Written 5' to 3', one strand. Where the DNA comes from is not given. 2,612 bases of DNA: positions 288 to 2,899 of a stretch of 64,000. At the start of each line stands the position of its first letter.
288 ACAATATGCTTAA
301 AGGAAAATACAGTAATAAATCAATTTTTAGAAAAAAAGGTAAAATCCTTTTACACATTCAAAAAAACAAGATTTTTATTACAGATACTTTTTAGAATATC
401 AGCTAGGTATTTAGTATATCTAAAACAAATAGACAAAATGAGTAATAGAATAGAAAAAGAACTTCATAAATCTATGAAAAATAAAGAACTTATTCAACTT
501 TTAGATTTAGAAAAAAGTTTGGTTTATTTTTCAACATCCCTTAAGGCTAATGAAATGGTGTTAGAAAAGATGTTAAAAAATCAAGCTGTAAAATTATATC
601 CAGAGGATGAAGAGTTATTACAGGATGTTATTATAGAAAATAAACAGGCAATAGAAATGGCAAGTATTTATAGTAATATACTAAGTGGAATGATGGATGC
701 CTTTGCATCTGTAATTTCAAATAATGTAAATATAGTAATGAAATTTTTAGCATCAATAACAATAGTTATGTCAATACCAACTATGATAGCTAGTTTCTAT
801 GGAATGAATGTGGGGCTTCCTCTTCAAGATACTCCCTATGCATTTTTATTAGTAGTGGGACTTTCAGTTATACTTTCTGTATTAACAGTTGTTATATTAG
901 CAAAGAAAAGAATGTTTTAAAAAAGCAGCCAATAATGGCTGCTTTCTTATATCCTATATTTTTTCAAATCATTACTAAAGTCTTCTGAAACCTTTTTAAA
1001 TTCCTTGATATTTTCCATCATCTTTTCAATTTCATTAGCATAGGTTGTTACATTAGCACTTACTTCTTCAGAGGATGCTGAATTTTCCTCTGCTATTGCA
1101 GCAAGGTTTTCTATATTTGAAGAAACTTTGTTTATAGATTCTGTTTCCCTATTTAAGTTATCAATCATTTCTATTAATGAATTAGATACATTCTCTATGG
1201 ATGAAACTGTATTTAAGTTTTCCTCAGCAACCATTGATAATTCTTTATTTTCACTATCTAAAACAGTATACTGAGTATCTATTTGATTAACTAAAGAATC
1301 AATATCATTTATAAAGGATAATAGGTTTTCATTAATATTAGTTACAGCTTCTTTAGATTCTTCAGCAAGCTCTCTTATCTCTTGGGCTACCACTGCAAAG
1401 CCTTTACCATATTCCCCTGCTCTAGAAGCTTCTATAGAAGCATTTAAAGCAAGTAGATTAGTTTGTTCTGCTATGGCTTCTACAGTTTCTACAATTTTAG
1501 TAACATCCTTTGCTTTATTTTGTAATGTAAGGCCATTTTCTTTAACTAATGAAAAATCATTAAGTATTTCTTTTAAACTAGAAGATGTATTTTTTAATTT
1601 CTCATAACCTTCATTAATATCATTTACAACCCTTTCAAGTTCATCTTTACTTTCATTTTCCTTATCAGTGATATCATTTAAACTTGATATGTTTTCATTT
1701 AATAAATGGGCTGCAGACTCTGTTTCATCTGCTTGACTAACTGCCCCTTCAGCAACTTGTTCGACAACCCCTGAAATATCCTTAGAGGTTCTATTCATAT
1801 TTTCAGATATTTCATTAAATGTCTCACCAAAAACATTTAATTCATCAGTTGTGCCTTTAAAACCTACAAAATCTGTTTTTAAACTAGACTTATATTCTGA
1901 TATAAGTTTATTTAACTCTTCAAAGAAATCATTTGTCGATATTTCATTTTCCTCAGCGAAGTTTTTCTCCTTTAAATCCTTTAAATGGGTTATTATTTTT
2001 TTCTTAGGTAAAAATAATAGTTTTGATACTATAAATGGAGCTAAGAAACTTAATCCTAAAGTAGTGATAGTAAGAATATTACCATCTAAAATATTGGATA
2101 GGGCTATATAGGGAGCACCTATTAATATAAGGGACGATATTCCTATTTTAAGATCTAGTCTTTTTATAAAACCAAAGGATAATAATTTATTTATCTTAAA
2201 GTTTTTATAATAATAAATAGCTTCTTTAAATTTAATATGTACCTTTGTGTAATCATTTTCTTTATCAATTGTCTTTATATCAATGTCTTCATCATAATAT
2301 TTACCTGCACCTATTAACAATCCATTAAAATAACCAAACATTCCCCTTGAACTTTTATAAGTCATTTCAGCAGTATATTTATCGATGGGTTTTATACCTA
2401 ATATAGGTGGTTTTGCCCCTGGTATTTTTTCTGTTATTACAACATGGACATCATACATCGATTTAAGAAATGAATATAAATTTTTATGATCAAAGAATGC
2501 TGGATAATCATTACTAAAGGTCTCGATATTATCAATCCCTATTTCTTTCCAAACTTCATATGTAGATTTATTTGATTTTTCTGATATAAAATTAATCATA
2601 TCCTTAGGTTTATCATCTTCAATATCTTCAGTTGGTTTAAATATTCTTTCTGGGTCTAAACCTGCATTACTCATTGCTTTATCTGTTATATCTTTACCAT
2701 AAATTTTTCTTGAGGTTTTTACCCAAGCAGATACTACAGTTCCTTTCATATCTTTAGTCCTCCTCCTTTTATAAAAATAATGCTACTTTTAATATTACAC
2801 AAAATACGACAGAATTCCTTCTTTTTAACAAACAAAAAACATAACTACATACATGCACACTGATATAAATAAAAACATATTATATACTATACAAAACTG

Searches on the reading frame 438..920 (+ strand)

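Call 60: search_protein_families(library=pfam, proteins=[window:438-920:+])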
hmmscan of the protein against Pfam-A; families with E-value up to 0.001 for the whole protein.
window:438-920:+ (160 aa): 1 family
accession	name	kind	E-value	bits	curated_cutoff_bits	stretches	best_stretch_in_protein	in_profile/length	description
PF01544.23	CorA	-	2.3e-37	129.3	27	1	3-155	135-291/292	CorA-like Mg2+ transporter protein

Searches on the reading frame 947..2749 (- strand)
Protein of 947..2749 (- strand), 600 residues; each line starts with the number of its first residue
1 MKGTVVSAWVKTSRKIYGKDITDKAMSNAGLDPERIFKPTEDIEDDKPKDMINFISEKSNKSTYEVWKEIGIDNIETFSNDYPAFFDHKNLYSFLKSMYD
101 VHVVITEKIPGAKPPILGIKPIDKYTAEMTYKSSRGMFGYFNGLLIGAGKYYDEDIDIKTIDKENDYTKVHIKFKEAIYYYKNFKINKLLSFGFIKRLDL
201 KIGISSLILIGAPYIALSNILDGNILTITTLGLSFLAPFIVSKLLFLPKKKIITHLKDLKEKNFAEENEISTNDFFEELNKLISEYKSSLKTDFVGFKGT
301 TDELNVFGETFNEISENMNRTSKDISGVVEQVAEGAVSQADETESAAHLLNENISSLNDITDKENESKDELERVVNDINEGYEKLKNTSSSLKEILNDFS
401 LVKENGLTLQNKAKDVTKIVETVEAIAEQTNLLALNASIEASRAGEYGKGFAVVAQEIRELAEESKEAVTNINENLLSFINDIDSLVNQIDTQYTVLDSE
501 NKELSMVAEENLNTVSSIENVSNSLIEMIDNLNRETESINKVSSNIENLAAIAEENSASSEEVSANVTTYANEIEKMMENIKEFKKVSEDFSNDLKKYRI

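Call 60: search_protein_families(library=pfam, proteins=[window:947-2749:-])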
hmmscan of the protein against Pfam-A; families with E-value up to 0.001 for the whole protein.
window:947-2749:- (600 aa): 3 families
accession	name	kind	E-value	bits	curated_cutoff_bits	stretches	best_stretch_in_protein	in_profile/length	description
PF07700.20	HNOB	-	1.9e-43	148.7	25.5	1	2-159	1-162/163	Haem-NO-binding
PF00015.26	MCPsignal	-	1.4e-31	110.1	34.6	1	409-552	28-171/172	Methyl-accepting chemotaxis protein (MCP) signalling domain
PF04108.17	ATG17_like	-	0.00021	21.3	43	0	456-587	119-240/355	Autophagy protein ATG17-like domain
